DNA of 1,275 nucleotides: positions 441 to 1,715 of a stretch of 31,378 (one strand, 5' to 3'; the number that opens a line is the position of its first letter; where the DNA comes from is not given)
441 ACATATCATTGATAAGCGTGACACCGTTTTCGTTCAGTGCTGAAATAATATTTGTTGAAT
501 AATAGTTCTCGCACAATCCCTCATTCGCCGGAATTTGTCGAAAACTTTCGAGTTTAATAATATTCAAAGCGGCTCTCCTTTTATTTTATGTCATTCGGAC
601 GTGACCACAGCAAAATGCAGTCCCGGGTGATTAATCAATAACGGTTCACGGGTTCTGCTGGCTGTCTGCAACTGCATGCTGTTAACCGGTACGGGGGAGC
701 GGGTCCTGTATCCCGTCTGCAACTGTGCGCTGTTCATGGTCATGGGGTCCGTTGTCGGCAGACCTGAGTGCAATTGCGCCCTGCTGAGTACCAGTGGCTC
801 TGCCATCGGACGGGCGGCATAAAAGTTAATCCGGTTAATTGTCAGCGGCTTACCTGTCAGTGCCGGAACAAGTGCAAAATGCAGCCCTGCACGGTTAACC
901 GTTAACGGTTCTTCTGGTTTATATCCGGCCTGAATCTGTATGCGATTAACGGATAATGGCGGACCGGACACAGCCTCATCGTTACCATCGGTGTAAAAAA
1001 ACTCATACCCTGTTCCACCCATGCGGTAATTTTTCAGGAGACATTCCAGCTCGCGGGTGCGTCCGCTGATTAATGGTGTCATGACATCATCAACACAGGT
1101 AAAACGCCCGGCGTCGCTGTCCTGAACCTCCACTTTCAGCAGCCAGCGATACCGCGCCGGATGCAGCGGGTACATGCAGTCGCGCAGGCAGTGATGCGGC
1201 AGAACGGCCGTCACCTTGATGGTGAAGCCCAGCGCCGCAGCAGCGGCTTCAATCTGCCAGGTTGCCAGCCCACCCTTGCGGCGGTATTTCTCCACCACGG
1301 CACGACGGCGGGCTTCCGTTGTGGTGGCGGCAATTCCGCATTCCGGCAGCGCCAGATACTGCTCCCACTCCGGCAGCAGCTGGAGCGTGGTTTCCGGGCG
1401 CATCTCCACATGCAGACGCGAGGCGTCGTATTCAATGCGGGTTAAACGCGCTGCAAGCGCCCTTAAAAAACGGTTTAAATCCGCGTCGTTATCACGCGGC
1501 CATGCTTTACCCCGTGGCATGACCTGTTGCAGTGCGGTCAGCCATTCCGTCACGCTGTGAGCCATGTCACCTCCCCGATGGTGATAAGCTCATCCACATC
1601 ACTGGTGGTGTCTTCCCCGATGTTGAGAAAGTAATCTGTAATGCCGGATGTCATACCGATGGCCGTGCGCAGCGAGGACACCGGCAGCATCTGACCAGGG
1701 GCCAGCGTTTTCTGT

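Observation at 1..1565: Non-canonical tail-fibre module: gp48-like protein with seven 17-aa repeats, then an AT-rich fibre ORF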

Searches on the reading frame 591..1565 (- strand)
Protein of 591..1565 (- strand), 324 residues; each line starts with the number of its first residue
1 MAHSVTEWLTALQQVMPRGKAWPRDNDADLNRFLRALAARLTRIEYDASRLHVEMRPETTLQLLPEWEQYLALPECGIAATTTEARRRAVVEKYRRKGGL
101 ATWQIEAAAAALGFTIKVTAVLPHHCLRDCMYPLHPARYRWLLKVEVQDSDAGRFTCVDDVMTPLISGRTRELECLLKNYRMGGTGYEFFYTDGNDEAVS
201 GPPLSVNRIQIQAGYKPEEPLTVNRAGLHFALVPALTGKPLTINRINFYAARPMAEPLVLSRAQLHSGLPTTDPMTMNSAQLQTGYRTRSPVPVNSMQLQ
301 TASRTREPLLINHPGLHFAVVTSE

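Call 7: search_protein_families(library=pfam, proteins=[window:591-1565:-], max_evalue=0.1)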
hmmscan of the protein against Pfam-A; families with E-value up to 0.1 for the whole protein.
window:591-1565:- (324 aa): 1 family
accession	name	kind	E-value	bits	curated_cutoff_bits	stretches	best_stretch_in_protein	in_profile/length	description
PF10076.14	Phage_Mu_Gp48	-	8.8e-30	104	37.4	1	11-191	2-149/150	Bacteriophage Mu-like, Gp48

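Call 14: search_protein_families(library=phrogs, proteins=[window:591-1565:-], max_evalue=0.1)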
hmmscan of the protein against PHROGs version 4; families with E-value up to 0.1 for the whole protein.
window:591-1565:- (324 aa): 4 families
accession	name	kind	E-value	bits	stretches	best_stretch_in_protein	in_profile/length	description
phrog_203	-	tail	1.6e-61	208.4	1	1-199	5-207/224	baseplate wedge subunit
phrog_11264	-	unknown function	7.8e-13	49.5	1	3-76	4-77/86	-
phrog_4920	-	unknown function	0.00042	20.7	1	12-114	36-143/253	-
phrog_1160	-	tail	0.011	15.4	1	22-111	28-118/528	baseplate protein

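Call 18: find_homologous_proteins(query=window:591-1565:-, max_evalue=0.001)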
Query window:591-1565:- (324 aa): 116 proteins with E <= 0.001 among 8000 candidates.
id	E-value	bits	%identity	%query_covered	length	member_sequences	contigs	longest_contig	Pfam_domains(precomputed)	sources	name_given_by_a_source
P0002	1.1e-215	733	99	100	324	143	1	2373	PF10076.15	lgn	-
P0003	1.3e-116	407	92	59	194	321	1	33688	PF10076.15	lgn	-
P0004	2.0e-115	404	93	58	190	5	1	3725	PF10076.15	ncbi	ncbi:TPA: YmfQ family protein [Escherichia coli]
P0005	3.6e-93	331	74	59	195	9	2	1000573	PF10076.15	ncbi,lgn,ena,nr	ncbi:DUF2313 domain-containing protein [Citrobacter freundii]|nr:DUF2313 domain-containing protein [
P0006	3.5e-89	317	71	60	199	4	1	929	PF10076.15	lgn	-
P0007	3.6e-88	314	69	60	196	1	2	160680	PF10076.15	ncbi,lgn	ncbi:TPA: putative phage tail protein [Citrobacter freundii]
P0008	8.7e-88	313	69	60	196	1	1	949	PF10076.15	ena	-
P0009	1.5e-87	312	69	60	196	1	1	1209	PF10076.15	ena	-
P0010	2.6e-87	311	69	60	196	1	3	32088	PF10076.15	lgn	-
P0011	3.3e-87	311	70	59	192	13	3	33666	PF10076.15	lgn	-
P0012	6.3e-87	310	70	59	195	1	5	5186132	PF10076.15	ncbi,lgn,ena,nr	ncbi:hypothetical protein STW0522KLE44_42450 [Klebsiella sp. STW0522-44]|nr:hypothetical protein STW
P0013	1.2e-86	309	68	60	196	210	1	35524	PF10076.15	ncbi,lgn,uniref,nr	ncbi:putative phage tail protein [Citrobacter freundii]|uniref:putative phage tail protein n=1 Tax=C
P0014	5.4e-86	307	68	60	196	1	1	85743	PF10076.15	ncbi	ncbi:putative phage tail protein [Citrobacter freundii]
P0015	7.9e-86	306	68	60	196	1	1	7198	PF10076.15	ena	-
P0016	1.3e-85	306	68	59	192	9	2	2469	PF10076.15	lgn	-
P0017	1.6e-85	305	69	60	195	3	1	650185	PF10076.15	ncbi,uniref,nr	ncbi:hypothetical protein DT73_12685 [Mangrovibacter sp. MFB070]|uniref:YmfQ family protein n=1 Tax=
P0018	2.0e-85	305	69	59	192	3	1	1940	PF10076.15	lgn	-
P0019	7.0e-85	303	69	59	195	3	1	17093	PF10076.15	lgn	-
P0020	4.6e-84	301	67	60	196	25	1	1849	PF10076.15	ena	-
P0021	1.3e-83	299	68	60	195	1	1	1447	PF10076.15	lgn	-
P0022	1.7e-83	299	68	59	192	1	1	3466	PF10076.15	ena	-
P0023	2.8e-83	298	66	59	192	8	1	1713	PF10076.15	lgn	-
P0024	6.8e-83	297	68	59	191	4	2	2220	PF10076.15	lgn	-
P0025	8.4e-83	296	66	59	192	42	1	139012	PF10076.15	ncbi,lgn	ncbi:YmfQ family protein [Yersinia enterocolitica]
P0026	1.1e-82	296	66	59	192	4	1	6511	PF10076.15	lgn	-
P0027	1.3e-82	296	67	60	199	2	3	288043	PF10076.15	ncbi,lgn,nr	ncbi:TPA: DUF2313 domain-containing protein [Citrobacter freundii]|nr:DUF2313 domain-containing prot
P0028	1.3e-81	293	66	60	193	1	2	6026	PF10076.15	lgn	-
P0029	1.5e-78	282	65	59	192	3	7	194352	PF10076.15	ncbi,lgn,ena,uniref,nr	ncbi:TPA: putative phage tail protein [Enterobacter roggenkampii]|uniref:YmfQ family protein n=1 Tax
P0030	2.4e-78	282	66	56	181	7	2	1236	PF10076.15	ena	-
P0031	8.6e-78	280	69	54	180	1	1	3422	PF10076.15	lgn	-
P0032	6.2e-76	274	63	59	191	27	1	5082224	PF10076.15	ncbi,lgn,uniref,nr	ncbi:DUF2313 domain-containing protein [Citrobacter sp. RHBSTW-00976]|uniref:YmfQ family protein n=1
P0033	1.1e-75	273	63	59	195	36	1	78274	PF10076.15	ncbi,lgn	ncbi:TPA: YmfQ family protein [Yersinia enterocolitica]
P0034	1.8e-75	272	49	97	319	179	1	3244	PF10076.15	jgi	-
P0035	2.1e-71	259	62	59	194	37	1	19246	PF10076.15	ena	-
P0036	8.4e-69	250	59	59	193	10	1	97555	PF10076.15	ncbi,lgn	ncbi:TPA: YmfQ family protein [Serratia marcescens]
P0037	8.3e-68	247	45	98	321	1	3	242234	PF10076.15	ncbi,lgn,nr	ncbi:YmfQ family protein [Escherichia coli]|nr:YmfQ family protein [Escherichia coli] EFI3659076.1 Y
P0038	8.0e-67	244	56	60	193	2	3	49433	PF10076.15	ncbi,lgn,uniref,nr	ncbi:DUF2313 domain-containing protein [Pectobacterium versatile]|uniref:YmfQ family protein n=1 Tax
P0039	5.3e-64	235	43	98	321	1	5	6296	PF10076.15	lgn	-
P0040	1.6e-62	230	55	59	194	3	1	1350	PF10076.15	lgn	-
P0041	3.3e-62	229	56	59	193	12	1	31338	PF10076.15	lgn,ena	-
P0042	1.5e-61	227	54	59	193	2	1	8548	PF10076.15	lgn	-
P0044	1.0e-60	224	55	59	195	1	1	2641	PF10076.15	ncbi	-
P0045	1.7e-60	223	52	59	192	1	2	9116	PF10076.15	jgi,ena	-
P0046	1.8e-60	223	55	59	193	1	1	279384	PF10076.15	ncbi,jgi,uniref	ncbi:YmfQ family protein [Aeromonas rivipollensis]|uniref:YmfQ family protein n=1 Tax=Aeromonas rivi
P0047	2.1e-60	223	54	59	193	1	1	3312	PF10076.15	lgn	-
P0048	2.6e-60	223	55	59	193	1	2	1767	PF10076.15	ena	-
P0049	2.9e-60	222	54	59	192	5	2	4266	PF10076.15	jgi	-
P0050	3.0e-60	222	55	59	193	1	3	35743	PF10076.15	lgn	-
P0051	3.7e-60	222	55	60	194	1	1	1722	PF10076.15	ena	-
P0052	4.2e-60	222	54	59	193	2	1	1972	PF10076.15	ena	-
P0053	4.6e-60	222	55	59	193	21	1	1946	PF10076.15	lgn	-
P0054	5.5e-60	222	54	60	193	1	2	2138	PF10076.15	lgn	-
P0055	6.2e-60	221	55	60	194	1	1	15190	PF10076.15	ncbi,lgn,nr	ncbi:MAG: DUF2313 domain-containing protein [Tolumonas sp.]|nr:DUF2313 domain-containing protein [To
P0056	1.1e-59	221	55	60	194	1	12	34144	PF10076.15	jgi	jgi:uncharacterized protein YmfQ (DUF2313 family)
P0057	1.2e-59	220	56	59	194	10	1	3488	PF10076.15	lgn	-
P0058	1.3e-59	220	55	60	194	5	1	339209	PF10076.15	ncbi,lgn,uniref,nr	ncbi:putative phage tail protein [Aeromonas sp. JL9]|uniref:YmfQ family protein n=1 Tax=Aeromonas sp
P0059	1.8e-59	220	53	59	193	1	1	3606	PF10076.15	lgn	-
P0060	2.1e-59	220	55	59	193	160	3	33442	PF10076.15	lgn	-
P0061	3.5e-59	219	53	59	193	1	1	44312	PF10076.15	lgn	-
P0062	3.5e-59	219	53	59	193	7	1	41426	PF10076.15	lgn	-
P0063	3.6e-59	219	53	59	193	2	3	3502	PF10076.15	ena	-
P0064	3.8e-59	219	53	59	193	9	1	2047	PF10076.15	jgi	jgi:uncharacterized protein YmfQ (DUF2313 family)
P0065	4.5e-59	218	54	59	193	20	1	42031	PF10076.15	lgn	-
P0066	9.5e-59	217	52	59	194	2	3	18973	PF10076.15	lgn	-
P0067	1.0e-58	217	54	59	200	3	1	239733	PF10076.15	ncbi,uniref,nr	ncbi:DUF2313 domain-containing protein [Photobacterium sp. WH24]|uniref:YmfQ family protein n=1 Tax=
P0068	1.2e-58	217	55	59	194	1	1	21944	PF10076.15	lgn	-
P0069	1.2e-58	217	55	59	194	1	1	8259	PF10076.15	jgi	-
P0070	1.3e-58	217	53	59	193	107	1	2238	PF10076.15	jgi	jgi:uncharacterized protein YmfQ (DUF2313 family)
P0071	1.4e-58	217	54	59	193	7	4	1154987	PF10076.15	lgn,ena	-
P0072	1.7e-58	217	54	59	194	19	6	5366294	PF10076.15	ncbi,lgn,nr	ncbi:DUF2313 domain-containing protein [Serratia marcescens]|nr:YmfQ family protein [Serratia marces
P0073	1.8e-58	217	55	59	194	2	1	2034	PF10076.15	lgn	-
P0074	2.2e-58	216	54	59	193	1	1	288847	PF10076.15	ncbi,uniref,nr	ncbi:DUF2313 domain-containing protein [Aeromonas allosaccharophila]|uniref:YmfQ family protein n=1 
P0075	2.2e-58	216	53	60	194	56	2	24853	PF10076.15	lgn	-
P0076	3.1e-58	216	53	60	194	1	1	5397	PF10076.15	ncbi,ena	-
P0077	3.3e-58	216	54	59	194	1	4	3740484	PF10076.15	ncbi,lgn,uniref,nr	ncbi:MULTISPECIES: YmfQ family protein [Serratia]|uniref:YmfQ family protein n=1 Tax=Serratia TaxID=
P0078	3.4e-58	216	53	59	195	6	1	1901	PF10076.15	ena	-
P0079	3.5e-58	216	55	59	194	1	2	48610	PF10076.15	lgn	-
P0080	4.0e-58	215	51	59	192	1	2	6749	PF10076.15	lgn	-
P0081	4.3e-58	215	52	59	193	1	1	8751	PF10076.15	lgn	-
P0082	4.6e-58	215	54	59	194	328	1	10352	PF10076.15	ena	-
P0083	5.3e-58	215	50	60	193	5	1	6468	PF10076.15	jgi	jgi:uncharacterized protein YmfQ (DUF2313 family)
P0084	5.6e-58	215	52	60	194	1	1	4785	PF10076.15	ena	-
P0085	5.7e-58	215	53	60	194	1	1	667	PF10076.15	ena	-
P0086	5.9e-58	215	54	59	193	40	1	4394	PF10076.15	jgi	-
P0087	6.4e-58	215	53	59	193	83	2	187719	PF10076.15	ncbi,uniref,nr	ncbi:YmfQ family protein [Aeromonas hydrophila]|uniref:YmfQ family protein n=1 Tax=Aeromonas hydroph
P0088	8.6e-58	214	54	59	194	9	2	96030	PF10076.15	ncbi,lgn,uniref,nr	ncbi:TPA: YmfQ family protein [Serratia marcescens]|uniref:YmfQ family protein n=1 Tax=Serratia neve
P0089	1.8e-57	213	52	59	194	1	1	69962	PF10076.15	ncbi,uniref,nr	ncbi:YmfQ family protein [Shewanella sp. NIFS-20-20]|uniref:YmfQ family protein n=1 Tax=Shewanella s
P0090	2.8e-57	213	54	59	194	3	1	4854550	PF10076.15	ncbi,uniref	ncbi:YmfQ family protein [Pectobacterium brasiliense]|uniref:YmfQ family protein n=1 Tax=Pectobacter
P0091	3.1e-57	212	54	59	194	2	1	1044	PF10076.15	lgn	-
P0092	3.6e-57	212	54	59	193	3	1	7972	PF10076.15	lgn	-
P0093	3.8e-57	212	54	60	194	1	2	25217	PF10076.15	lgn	-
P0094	5.8e-57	212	53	59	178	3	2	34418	PF10076.15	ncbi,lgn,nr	ncbi:DUF2313 domain-containing protein [Salmonella enterica subsp. enterica serovar Agbeni]|nr:DUF23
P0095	8.0e-57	211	53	59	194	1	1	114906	PF10076.15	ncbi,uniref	ncbi:YmfQ family protein [Serratia nevei]|uniref:YmfQ family protein n=1 Tax=Serratia nevei TaxID=27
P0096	5.0e-56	208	52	59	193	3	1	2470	PF10076.15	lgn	-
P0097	1.3e-55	207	49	60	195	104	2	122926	PF10076.15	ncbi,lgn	ncbi:YmfQ family protein [Vibrio cholerae]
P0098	3.6e-55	206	56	55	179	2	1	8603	PF10076.15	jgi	jgi:uncharacterized protein YmfQ (DUF2313 family)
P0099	4.9e-55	205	51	59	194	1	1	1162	PF10076.15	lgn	-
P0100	6.7e-55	205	54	59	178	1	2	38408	PF10076.15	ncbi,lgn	ncbi:TPA: putative phage tail protein [Citrobacter amalonaticus]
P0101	7.7e-55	205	51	59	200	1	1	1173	PF10076.15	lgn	-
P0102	3.4e-54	202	49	60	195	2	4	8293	PF10076.15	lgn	-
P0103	4.7e-54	202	52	59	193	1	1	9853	PF10076.15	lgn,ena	-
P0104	9.9e-54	201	49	60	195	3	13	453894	PF10076.15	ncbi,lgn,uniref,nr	ncbi:hypothetical protein VCV51_032907 [Vibrio cholerae V51]|uniref:putative phage tail protein n=1 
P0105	1.3e-53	201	51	60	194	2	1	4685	PF10076.15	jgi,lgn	-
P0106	3.2e-53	199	48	60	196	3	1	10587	PF10076.15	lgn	-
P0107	5.0e-53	199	55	54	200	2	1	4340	PF10076.15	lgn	-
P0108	5.5e-53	199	49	61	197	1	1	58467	PF10076.15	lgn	-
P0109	5.8e-53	198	52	59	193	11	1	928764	PF10076.15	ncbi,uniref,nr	ncbi:hypothetical protein B7G55_19575 [Aeromonas hydrophila]|uniref:YmfQ family protein n=1 Tax=Aero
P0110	5.4e-52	195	52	58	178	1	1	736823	PF10076.15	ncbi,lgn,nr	ncbi:Uncharacterized protein YmfQ in lambdoid prophage, DUF2313 family [Pantoea sesami]|nr:Uncharact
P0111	2.7e-51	193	49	60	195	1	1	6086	PF10076.15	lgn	-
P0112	9.8e-50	188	48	59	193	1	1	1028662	PF10076.15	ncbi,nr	ncbi:DUF2313 domain-containing protein [Plesiomonas shigelloides subsp. oncorhynchi]|nr:DUF2313 doma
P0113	3.0e-41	160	62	39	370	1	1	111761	PF08400.17,PF13620.13,PF03406.19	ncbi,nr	ncbi:prophage tail fiber N-terminal domain-containing protein [Escherichia coli]|nr:prophage tail fi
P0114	1.4e-32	131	58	37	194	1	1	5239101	PF10076.15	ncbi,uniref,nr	ncbi:Uncharacterized protein conserved in bacteria (DUF2313) [Klebsiella pneumoniae]|uniref:Uncharac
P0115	1.2e-28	119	57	35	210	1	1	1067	PF10076.15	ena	-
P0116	5.1e-26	110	36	55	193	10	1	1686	PF10076.15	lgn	-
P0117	7.5e-9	54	43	25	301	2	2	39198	PF10076.15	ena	-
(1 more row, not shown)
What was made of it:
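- Closest known: Phage Mu gp48. Different: The usual length is 178-200 aa (call 18).
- Checked: Of the 116 homologues returned, nearly all are 178-200 aa (call 18).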

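Call 21: find_encoding_contigs(protein=P0113, flank=8000, max_places=3)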
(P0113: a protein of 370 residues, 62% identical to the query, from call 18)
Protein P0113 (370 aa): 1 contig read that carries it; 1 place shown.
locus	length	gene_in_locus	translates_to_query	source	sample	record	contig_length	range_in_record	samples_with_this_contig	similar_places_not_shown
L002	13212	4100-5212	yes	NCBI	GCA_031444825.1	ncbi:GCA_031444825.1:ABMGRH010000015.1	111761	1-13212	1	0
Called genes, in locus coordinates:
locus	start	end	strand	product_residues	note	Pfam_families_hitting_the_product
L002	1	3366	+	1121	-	PF24801:FNIII-A_GpJ, PF13550:Phage-tail_3, PF24421:Ig_J, PF24489:Ig_J_second, PF09327:Phage_Tail_Tip, PF12421:Ig_GpJ_C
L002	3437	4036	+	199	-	PF06316:Ail_Lom, PF13505:OMP_b-brl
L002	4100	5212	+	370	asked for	PF08400:phage_tail_N, PF13620:CarboxypepD_reg (weak), PF03406:Phage_fiber_2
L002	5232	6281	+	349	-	-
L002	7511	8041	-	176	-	PF01292:Ni_hydr_CYTB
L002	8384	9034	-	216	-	PF09223:ZinT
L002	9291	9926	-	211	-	PF01794:Ferric_reduct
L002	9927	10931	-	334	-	PF00174:Oxidored_molyb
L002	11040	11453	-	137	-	PF00576:Transthyretin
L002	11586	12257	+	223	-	PF00072:Response_reg, PF00486:Trans_reg_C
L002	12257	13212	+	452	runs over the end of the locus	PF00512:HisKA, PF02518:HATPase_c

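Call 22: find_encoding_contigs(protein=P0037, flank=8000, max_places=3)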
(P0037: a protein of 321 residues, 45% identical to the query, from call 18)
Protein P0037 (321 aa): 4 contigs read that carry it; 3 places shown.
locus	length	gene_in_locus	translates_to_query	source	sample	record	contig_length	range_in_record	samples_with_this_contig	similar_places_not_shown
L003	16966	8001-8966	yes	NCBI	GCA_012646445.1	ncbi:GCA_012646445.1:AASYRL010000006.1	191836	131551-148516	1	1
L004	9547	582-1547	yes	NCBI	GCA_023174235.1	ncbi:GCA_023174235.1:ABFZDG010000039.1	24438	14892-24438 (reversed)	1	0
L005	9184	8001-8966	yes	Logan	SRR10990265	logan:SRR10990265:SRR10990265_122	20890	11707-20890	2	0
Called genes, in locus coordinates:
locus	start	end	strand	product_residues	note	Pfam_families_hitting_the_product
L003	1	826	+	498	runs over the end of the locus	PF17481:Phage_sheath_domII, PF04984:Phage_sheath_1, PF17482:Phage_sheath_1C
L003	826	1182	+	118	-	PF10618:Tail_tube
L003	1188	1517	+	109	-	PF10109:Phage_TAC_7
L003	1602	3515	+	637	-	PF10145:PhageMin_Tail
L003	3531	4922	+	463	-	PF07157:DNA_circ_N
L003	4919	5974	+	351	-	PF21683:GpP-like_1st, PF22255:Gp44-like_2nd, PF22630:NMB1110_3rd, PF21929:GpP_4th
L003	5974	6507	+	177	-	PF06890:Phage_Mu_Gp45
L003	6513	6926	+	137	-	PF07409:GP46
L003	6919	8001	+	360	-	PF04865:Baseplate_J, PF26078:Baseplate_J_M, PF26079:Baseplate_J_C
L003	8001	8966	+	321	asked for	PF10076:Phage_Mu_Gp48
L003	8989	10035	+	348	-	-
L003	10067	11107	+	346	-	-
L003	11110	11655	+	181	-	PF02413:Caudo_TAP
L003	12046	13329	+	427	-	PF00083:Sugar_tr, PF07690:MFS_1, PF13347:MFS_2 (weak), PF07690:MFS_1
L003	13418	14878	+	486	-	PF01232:Mannitol_dh, PF08125:Mannitol_dh_C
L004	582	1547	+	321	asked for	PF10076:Phage_Mu_Gp48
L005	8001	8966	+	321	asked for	PF10076:Phage_Mu_Gp48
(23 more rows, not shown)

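Call 35: predict_structure(alignment_id=A4)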
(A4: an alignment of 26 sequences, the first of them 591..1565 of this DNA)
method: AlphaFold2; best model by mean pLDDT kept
length: 324 residues; sequences in the alignment: 26
mean_pLDDT: 49.0   pTM: 0.30
mean pLDDT of the five models: 49.0, 47.7, 47.2, 47.2, 44.2
residues with pLDDT >= 90: 0; 70-90: 53; 50-70: 92; < 50: 179
segments of 3 or more residues with pLDDT < 50: 75-78, 96-100, 122-140, 152-165, 182-185, 193-324
pLDDT, mean of each block of 10 residues (from residue 1): 78 76 67 80 67 61 69 52 70 51 66 71 38 39 62 40 46 60 51 41 34 32 32 38 42 36 33 34 28 30 28 27 23
secondary structure, 60 per line:
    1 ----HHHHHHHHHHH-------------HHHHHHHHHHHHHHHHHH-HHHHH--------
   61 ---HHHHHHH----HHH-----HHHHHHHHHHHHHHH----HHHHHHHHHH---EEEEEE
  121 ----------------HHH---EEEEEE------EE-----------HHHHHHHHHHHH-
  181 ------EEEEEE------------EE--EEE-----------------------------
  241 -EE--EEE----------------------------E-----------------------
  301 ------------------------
elements in order: H5-15 H29-46 H48-52 H64-70 H83-97 H102-111 E115-120 E143-148 H168-179 E187-192 E209-211 E246-248
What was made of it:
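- The AF2 monomer model of the 324-aa protein is poor (pLDDT 49; repeats below 50), so the connector's structure is unknown (call 35). The monomer does not fold in AF2 (call 35), as expected for an obligate oligomer.
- Tried and rejected: The AF2 model of the 324-aa protein has pLDDT 49 and is not usable for the repeats (call 35), so no fold search was run on it.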
